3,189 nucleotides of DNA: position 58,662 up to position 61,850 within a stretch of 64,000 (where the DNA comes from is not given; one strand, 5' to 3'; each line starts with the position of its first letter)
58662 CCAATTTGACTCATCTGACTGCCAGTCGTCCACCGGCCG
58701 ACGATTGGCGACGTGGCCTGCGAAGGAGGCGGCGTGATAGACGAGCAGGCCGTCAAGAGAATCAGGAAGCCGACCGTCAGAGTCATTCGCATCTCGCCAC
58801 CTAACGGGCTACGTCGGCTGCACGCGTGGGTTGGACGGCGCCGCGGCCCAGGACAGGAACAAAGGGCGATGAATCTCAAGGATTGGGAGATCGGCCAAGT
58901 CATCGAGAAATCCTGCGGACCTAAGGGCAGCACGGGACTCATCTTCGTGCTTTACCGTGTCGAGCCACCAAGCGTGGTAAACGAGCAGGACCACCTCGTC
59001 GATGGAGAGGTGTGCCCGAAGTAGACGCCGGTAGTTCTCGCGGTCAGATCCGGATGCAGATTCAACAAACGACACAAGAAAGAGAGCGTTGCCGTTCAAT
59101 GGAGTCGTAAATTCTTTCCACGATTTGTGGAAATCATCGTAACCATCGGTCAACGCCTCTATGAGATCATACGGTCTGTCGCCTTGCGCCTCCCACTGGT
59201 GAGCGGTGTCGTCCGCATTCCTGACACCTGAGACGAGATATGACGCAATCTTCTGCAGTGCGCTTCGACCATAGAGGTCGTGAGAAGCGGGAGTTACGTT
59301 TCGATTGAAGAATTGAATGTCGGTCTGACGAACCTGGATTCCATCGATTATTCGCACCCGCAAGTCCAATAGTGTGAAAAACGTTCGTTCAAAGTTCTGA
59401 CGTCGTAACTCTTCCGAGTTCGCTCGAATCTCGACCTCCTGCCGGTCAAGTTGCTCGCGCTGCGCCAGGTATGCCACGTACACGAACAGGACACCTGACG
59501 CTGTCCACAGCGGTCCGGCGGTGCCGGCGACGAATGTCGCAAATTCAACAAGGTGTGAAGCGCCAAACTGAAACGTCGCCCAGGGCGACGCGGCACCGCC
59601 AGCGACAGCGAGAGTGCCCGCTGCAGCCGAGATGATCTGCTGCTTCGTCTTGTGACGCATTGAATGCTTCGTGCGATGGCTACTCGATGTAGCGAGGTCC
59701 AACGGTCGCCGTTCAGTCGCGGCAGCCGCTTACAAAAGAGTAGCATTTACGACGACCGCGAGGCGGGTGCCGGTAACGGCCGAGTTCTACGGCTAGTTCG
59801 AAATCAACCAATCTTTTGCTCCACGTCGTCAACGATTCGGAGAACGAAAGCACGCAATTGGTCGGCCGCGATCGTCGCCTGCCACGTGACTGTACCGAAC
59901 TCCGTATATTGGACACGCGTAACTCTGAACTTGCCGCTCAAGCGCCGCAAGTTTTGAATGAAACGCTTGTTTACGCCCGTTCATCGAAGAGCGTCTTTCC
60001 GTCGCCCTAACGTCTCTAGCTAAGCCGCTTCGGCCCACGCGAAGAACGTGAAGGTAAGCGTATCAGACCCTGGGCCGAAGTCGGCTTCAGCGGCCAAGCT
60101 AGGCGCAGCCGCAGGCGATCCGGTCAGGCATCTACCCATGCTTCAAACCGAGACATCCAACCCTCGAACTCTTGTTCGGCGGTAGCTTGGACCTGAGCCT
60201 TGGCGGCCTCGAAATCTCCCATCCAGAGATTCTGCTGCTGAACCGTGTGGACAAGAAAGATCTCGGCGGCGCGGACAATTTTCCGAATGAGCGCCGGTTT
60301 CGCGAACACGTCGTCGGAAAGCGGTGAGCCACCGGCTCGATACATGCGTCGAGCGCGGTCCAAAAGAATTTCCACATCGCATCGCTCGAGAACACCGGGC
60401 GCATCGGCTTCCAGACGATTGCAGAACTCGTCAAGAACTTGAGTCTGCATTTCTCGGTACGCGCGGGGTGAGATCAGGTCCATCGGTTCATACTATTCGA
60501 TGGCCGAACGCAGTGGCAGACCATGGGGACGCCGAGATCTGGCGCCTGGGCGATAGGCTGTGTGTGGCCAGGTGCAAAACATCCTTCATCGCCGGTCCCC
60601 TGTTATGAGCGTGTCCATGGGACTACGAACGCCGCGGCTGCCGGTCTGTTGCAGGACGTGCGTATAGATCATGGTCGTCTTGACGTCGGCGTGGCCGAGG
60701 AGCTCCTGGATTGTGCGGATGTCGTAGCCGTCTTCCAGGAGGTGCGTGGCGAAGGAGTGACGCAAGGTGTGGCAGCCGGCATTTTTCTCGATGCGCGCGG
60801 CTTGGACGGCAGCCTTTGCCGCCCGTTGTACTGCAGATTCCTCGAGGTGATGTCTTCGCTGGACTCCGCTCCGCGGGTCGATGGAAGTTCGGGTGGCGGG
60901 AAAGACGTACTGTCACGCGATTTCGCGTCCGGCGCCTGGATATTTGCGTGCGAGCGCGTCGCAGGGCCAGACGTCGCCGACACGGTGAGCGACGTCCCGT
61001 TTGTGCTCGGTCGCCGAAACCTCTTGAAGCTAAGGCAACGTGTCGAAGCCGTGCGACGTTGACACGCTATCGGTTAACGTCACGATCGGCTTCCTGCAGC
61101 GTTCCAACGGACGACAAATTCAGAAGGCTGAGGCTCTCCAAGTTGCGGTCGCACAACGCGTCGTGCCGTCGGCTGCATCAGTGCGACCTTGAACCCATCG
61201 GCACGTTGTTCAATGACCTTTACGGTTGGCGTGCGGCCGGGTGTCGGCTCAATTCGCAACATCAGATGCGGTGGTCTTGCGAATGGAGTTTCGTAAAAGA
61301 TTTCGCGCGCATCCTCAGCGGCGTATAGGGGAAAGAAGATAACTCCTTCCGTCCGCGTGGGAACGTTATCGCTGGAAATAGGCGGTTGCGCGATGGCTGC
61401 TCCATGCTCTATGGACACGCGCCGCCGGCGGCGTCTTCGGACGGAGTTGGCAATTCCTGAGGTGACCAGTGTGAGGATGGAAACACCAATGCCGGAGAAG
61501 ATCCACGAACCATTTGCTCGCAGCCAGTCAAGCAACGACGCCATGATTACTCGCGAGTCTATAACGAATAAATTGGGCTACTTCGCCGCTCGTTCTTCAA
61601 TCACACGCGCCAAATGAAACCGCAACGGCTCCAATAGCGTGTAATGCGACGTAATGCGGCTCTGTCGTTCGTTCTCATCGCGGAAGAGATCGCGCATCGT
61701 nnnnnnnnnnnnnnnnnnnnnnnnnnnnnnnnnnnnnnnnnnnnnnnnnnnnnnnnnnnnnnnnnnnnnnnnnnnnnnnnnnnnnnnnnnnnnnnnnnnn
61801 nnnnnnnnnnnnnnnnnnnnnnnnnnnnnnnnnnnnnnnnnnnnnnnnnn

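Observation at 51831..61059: Chromosomal integron with about 14 mostly unknown cassettes, roughly 30-40 kb from oriC in an Acidobacteria-like genome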

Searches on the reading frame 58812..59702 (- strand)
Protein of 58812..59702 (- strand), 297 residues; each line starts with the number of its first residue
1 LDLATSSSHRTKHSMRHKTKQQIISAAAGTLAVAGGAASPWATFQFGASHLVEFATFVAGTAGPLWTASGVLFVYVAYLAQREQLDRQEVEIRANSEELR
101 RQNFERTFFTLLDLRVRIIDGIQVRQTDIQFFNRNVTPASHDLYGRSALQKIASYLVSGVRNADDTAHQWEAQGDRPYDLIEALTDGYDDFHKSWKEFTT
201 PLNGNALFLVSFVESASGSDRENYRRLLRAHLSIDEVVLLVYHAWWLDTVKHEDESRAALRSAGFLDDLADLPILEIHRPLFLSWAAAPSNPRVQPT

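Call 15: search_protein_families(library=pfam, proteins=[window:58812-59702:-], max_evalue=0.1)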
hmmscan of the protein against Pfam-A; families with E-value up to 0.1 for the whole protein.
window:58812-59702:- (297 aa): 1 family
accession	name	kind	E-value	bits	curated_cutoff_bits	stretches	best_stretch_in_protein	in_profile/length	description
PF16872.10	putAbiC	-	0.00083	20.3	22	1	210-245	17-54/80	Putative phage abortive infection protein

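Call 44: search_protein_families(library=padloc, proteins=[window:58812-59702:-], max_evalue=0.01)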
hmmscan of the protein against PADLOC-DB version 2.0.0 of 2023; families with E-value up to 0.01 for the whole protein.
window:58812-59702:- (297 aa): 0 families

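Call 45: search_protein_families(library=ncbifam, proteins=[window:58812-59702:-], max_evalue=0.01)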
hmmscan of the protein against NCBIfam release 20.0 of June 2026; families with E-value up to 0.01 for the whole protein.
window:58812-59702:- (297 aa): 0 families

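Call 58: find_homologous_proteins(query=window:58812-59660:-, max_evalue=0.001)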
Query seq(283 aa) (283 aa): 2 proteins with E <= 0.001 among 4585 candidates.
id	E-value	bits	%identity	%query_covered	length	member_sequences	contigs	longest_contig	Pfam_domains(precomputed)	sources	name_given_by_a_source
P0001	3.9e-186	635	100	100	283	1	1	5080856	-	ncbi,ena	-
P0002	1.1e-105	371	62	98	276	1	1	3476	PF16872.11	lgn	-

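Call 59: find_encoding_contigs(protein=P0001, flank=10000, max_places=4)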
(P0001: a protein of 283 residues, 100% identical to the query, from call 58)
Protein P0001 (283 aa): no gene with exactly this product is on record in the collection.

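Call 60: find_encoding_contigs(protein=P0002, flank=5000, max_places=4)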
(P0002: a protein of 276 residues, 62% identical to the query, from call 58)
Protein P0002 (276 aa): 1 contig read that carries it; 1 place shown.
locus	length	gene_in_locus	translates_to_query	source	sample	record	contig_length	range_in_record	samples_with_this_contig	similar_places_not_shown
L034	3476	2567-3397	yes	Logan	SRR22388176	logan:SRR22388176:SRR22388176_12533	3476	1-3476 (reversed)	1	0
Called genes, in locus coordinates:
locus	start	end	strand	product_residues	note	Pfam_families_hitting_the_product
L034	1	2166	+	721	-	?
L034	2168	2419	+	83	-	-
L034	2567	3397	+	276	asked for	PF16872:putAbiC (faint)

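Call 62: list_cluster_members(proteins=[P0001])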
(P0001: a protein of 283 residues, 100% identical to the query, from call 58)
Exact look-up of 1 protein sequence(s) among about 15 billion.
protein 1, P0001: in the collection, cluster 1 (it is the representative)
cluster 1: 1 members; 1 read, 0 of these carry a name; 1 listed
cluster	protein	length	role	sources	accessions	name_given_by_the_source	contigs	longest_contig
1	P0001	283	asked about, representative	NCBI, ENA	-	-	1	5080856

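Call 64: search_protein_families(library=phrogs, proteins=[P0001], max_evalue=0.01)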
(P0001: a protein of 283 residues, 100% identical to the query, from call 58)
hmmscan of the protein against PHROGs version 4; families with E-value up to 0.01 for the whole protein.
P0001 (283 aa): 1 family
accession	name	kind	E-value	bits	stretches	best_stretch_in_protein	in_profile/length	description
phrog_8999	-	unknown function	7.8e-13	49.6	1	32-122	37-130/270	-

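Call 66: search_protein_representatives(protein=P0001)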
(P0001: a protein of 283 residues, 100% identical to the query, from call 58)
Query: 283 residues. Proteins with E-value up to 0.001 (for the whole library): 642; up to 1e-10: 30; up to 1e-30: 2. The best 150 are listed.
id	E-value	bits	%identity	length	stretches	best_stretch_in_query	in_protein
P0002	3.5e-106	370.8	62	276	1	1-277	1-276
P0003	8.3e-64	231.8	41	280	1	9-275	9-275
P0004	1.6e-21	93.1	32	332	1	10-248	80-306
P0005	1.6e-20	89.9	34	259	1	4-235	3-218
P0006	4.0e-17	78.7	34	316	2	68-229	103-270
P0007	3.8e-16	75.5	29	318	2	3-87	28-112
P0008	1.2e-15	73.9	28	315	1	33-247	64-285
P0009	1.3e-15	73.8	31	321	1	4-232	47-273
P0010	2.3e-15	72.9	27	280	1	9-256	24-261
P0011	1.4e-14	70.4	27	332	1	10-230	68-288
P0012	1.7e-13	66.9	38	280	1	27-140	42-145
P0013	2.7e-13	66.2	34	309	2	33-87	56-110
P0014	1.6e-12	63.7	30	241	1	40-268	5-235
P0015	1.6e-12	63.6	27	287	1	31-230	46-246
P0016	1.7e-12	63.6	28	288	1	30-231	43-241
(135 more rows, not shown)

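Call 68: search_protein_families(library=pfam, alignment_id=A5, max_evalue=0.001)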
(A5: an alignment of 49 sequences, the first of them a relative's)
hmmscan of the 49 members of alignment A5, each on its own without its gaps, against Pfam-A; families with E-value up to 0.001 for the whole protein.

A. member 1, P0001 (283 aa): 1 family
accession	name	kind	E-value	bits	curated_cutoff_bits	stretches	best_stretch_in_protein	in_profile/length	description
PF16872.10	putAbiC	-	0.00078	20.3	22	0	196-231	17-54/80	Putative phage abortive infection protein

B. families by the number of members that match (of 49 scanned): 2 families
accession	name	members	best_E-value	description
PF16872.10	putAbiC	47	3.2e-27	Putative phage abortive infection protein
PF05805.17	L6_membrane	1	0.00069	L6 membrane protein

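Call 78: predict_structure(alignment_id=A5)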
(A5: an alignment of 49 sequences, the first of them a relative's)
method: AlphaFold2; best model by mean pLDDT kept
length: 283 residues; sequences in the alignment: 49
mean_pLDDT: 95.0   pTM: 0.79
mean pLDDT of the five models: 95.0, 94.6, 94.6, 94.4, 94.3
residues with pLDDT >= 90: 263; 70-90: 16; 50-70: 3; < 50: 1
segments of 3 or more residues with pLDDT < 50: none
pLDDT, mean of each block of 10 residues (from residue 1): 92 98 96 94 95 97 96 97 97 98 98 92 95 98 97 98 97 98 97 97 96 97 97 95 94 91 94 83 50
secondary structure, 60 per line:
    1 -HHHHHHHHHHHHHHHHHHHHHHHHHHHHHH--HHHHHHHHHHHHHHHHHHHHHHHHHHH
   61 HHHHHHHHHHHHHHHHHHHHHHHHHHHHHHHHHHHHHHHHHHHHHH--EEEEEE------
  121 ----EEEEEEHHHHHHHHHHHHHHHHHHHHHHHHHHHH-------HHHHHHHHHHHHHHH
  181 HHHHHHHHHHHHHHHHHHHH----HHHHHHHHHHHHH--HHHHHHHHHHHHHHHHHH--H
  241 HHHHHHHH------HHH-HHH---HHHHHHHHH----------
elements in order: H2-31 H34-106 E109-114 E125-130 H131-158 H166-200 H205-217 H220-237 H240-248 H265-273

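Call 81: fold_search(model_id=the predicted structure, library=pdb)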
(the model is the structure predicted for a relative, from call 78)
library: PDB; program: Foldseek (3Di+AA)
matches with E <= 10: 344; with E <= 0.001: 0
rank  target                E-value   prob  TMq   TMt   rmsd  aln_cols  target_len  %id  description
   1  8v2d_A                2.0e-01  0.25  0.18  0.17  27.3       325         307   12  Computational Designed Nanocage O43_129 (released 2024-03-13)
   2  8paq_B                2.3e-01  0.41  0.18  0.27  10.9       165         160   11  Structure of the small subunit of the laccase-like Nlac protein from Pleurotus eryngii (released 2024-02-07)
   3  8paq_A                2.3e-01  0.38  0.18  0.27  10.2       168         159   12  Structure of the small subunit of the laccase-like Nlac protein from Pleurotus eryngii (released 2024-02-07)
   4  5yqg_A                4.0e-01  0.25  0.17  0.21  13.2       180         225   12  The structure of 14-3-3 and pNumb peptide (released 2018-02-07)
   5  3cwg_B                4.0e-01  0.14  0.15  0.10  12.9       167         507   12  Unphosphorylated mouse STAT3 core fragment (released 2008-07-01)
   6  11kc_A                6.5e-01  0.21  0.20  0.26  14.6       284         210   10  Cryo-EM determined structure of designed nanoparticle O43-TM (released 2026-04-08)
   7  5cwn                  6.5e-01  0.16  0.15  0.19  13.9       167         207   12  Crystal structure of de novo designed helical repeat protein DHR71 (released 2015-12-16)
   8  6hpg_A                7.6e-01  0.16  0.14  0.26  12.2       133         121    9  Arabidopsis OM64 TPR domain (released 2018-10-03)
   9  5n6n_B                8.0e-01  0.12  0.16  0.19  17.0       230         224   10  CRYSTAL STRUCTURE OF THE 14-3-3:NEUTRAL TREHALASE NTH1 COMPLEX (released 2017-11-01)
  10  8vyr_C                8.0e-01  0.11  0.17  0.19  23.0       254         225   12  Cryo-EM Structure of the BRAF V600E monomer bound to GDC0879 (released 2025-05-28)
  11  4uj6                  9.8e-01  0.12  0.14  0.06  19.3       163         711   14  Structure of surface layer protein SbsC, domains 1-6 (released 2016-04-27)
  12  3upv_A                1.0e+00  0.20  0.17  0.29  12.1       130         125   12  TPR2B-domain:pHsp70-complex of yeast Sti1 (released 2012-01-25)
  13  4wrq_A                1.0e+00  0.15  0.17  0.21  14.0       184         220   11  Crystal Structure of 14-3-3 zeta with Chibby peptide (released 2015-05-06)
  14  8e0o_A                1.0e+00  0.13  0.15  0.24  12.4       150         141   16  Heterotrimeric variant of tcTRP9, hetBGL03-15-18 (released 2023-04-12)
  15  7znn_D                1.1e+00  0.18  0.18  0.12  10.0       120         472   17  Cryo-EM structure of RCMV-E E27 bound to human DDB1 (deltaBPB) and full-length rat STAT2 (released 2022-11-09)
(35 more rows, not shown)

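Call 82: fold_search(model_id=the predicted structure, library=viral)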
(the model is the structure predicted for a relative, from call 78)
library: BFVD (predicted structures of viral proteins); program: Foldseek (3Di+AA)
matches with E <= 10: 306; with E <= 0.001: 0
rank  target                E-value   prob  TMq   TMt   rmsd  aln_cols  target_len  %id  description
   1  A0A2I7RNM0            4.0e-02  0.25  0.15  0.06  29.2       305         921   13  Coil containing protein [Vibrio phage 1.204.O._10N.222.46.F12]
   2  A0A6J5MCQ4            2.6e-01  0.14  0.16  0.07  22.3       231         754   13  Uncharacterized protein [uncultured Caudovirales phage]
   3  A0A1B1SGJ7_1          5.5e-01  0.09  0.14  0.05  31.9       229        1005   10  (no name in the UniProt tables at hand)
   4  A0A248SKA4            5.7e-01  0.09  0.16  0.09  33.1       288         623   11  (no name in the UniProt tables at hand)
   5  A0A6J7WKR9            6.0e-01  0.09  0.15  0.09  43.5       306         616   11  Uncharacterized protein [uncultured Caudovirales phage]
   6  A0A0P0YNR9            6.7e-01  0.41  0.24  0.30  10.9       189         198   15  (no name in the UniProt tables at hand)
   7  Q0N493                6.7e-01  0.18  0.14  0.12  15.3       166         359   11  Uncharacterized protein [Clanis bilineata nucleopolyhedrovirus]
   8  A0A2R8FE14            7.0e-01  0.08  0.12  0.10  17.9       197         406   10  Glycosyltransferase family 2 [Brazilian cedratvirus IHUMI]
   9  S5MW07                7.4e-01  0.15  0.14  0.19  25.1       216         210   10  Uncharacterized protein [Sinorhizobium phage phiM12]
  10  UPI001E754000         7.4e-01  0.11  0.12  0.16  18.8       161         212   12  (no name look-up for this kind of identifier)
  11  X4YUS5                8.6e-01  0.60  0.25  0.26  21.8       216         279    9  Uncharacterized protein [Lactococcus phage P118]
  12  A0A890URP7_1          9.0e-01  0.11  0.15  0.05  18.2       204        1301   10  (no name in the UniProt tables at hand)
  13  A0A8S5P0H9            9.5e-01  0.57  0.24  0.37  21.1       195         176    9  Uncharacterized protein [Myoviridae sp. ctrf010]
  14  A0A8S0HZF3            1.0e+00  0.11  0.14  0.17  18.8       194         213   13  (no name in the UniProt tables at hand)
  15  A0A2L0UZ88            1.0e+00  0.13  0.23  0.09  39.3       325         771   14  Uncharacterized protein [Agrobacterium phage Atu_ph07]
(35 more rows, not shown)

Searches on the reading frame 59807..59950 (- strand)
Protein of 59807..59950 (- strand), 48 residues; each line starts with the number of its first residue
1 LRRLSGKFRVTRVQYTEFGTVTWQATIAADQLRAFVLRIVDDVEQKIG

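Call 16: search_protein_families(library=pfam, proteins=[window:59807-59950:-], max_evalue=0.1)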
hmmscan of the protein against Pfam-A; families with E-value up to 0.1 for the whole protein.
window:59807-59950:- (48 aa): 1 family
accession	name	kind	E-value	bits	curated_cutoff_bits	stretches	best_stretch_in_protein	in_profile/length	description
PF08922.17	DUF1905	-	0.07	13.7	24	1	5-48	28-70/81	Domain of unknown function (DUF1905)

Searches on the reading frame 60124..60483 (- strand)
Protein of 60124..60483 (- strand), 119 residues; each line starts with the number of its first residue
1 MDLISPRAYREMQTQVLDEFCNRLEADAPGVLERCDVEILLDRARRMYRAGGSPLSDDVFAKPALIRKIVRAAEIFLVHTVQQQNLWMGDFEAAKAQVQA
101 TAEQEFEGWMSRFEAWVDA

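Call 15: search_protein_families(library=pfam, proteins=[window:60127-60483:-], max_evalue=0.1)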
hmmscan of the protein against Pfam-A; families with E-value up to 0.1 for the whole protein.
window:60127-60483:- (119 aa): 1 family
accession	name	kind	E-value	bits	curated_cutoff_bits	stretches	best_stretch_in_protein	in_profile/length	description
PF05163.17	DinB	-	0.091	13.1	23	0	55-118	26-89/165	DinB family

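Call 44: search_protein_families(library=padloc, proteins=[window:60127-60483:-], max_evalue=0.01)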
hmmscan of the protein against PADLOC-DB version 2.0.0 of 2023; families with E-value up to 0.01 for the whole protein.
window:60127-60483:- (119 aa): 0 families

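Call 45: search_protein_families(library=ncbifam, proteins=[window:60127-60483:-], max_evalue=0.01)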
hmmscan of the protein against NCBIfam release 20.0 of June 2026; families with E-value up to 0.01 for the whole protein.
window:60127-60483:- (119 aa): 0 families

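Call 54: find_encoding_contigs(protein=window:60124-60483:-, flank=6000, max_places=6)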
Protein window:60124-60483:- (119 aa): 1 contig read that carries it; 1 place shown.
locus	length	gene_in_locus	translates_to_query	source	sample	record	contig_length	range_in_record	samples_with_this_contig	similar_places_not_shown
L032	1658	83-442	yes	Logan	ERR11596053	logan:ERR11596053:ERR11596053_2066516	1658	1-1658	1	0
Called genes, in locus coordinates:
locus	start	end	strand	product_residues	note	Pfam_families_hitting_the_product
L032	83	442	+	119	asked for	-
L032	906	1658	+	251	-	?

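Call 64: search_protein_families(library=phrogs, proteins=[window:60127-60483:-], max_evalue=0.01)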
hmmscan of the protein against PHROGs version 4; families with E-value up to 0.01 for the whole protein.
window:60127-60483:- (119 aa): 0 families

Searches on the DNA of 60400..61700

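Call 65: search_with_rna_model(model_id=R1, source=window, start=60400, end=61700, filters=off, max_evalue=10, show_alignments=3)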
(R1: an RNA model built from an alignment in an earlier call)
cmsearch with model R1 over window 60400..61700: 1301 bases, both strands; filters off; matches with E-value up to 10: 10.
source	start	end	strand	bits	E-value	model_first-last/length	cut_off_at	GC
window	60912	60993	+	5.9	0.99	1-100/100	no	0.68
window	61399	61447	+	5.7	1.1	1-100/100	no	0.69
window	61148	61187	+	5.6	1.3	1-100/100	no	0.68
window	61337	61371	-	5.2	1.7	1-100/100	no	0.54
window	60478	60505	+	5.1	1.8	1-100/100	no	0.5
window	60537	60573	+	4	4.3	1-100/100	no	0.65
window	60410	60449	+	3.9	4.5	1-100/100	no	0.47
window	61151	61166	-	3.8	4.9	1-100/100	no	0.69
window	60926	60973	-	3.6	6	25-77/100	no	0.71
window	60478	60505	-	3.1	8.7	1-100/100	no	0.5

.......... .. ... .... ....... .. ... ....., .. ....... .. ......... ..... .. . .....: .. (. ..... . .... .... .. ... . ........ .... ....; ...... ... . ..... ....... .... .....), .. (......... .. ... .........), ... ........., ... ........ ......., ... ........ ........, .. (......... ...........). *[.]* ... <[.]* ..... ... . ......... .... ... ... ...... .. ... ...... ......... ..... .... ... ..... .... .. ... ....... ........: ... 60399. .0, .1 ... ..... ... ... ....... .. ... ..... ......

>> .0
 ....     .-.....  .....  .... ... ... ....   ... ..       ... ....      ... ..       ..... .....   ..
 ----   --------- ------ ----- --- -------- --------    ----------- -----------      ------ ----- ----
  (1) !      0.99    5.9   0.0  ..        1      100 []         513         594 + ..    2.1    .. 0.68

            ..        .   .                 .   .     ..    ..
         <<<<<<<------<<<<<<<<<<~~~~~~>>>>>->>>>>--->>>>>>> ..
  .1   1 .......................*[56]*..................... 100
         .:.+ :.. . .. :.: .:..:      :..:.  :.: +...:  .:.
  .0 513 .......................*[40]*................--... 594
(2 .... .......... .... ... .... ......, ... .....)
